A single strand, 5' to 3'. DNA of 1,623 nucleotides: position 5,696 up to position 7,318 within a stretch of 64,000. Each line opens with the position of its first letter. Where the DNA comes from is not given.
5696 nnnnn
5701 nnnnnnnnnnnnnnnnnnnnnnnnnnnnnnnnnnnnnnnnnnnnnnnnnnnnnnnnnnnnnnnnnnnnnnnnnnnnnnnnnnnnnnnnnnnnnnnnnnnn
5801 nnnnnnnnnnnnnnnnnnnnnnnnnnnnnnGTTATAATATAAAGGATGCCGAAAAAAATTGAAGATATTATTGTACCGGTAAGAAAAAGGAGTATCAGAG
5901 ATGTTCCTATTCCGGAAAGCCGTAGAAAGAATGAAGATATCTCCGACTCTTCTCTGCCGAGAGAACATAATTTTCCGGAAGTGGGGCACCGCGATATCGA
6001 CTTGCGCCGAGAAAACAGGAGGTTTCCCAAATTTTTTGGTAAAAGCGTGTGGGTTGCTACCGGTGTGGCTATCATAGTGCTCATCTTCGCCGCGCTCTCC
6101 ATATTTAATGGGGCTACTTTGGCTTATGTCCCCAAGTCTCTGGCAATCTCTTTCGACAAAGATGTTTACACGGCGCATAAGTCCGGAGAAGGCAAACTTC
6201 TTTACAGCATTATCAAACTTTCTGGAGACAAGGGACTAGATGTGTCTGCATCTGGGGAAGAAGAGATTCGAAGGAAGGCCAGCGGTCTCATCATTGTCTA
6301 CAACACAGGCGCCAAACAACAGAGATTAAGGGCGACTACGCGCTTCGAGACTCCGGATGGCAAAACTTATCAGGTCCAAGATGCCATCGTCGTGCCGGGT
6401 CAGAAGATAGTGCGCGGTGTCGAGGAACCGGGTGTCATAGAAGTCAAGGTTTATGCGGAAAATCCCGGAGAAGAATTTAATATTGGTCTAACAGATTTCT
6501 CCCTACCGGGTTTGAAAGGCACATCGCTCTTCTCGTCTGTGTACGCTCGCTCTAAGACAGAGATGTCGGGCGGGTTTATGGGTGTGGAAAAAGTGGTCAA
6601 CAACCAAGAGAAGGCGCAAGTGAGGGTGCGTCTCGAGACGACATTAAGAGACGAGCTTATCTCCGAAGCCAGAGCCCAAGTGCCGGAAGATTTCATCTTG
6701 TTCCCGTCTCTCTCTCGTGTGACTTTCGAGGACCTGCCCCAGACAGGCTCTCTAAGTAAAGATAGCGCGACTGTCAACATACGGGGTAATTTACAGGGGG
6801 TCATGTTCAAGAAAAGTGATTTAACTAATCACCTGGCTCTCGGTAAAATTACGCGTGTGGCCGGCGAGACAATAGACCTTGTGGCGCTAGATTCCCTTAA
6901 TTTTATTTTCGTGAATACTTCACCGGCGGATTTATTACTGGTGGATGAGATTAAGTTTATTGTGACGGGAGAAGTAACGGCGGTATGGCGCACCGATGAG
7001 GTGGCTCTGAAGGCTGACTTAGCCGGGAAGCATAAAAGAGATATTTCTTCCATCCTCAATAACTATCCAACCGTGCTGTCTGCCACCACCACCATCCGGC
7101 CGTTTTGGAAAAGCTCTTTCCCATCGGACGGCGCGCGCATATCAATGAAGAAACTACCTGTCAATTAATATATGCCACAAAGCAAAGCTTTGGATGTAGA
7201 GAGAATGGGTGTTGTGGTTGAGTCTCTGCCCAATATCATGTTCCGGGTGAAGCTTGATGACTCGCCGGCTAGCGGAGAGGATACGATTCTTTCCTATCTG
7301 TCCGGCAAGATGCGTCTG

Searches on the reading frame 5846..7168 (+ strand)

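Call 68: search_protein_families(library=pfam, proteins=[window:5846-7168:+], max_evalue=0.001)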
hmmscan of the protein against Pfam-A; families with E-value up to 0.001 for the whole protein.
window:5846-7168:+ (440 aa): 1 family
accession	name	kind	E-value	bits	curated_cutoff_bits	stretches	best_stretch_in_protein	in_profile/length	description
PF21110.3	GlxA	-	0.00046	21.2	27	0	144-225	1-92/105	GlxA beta barrel domain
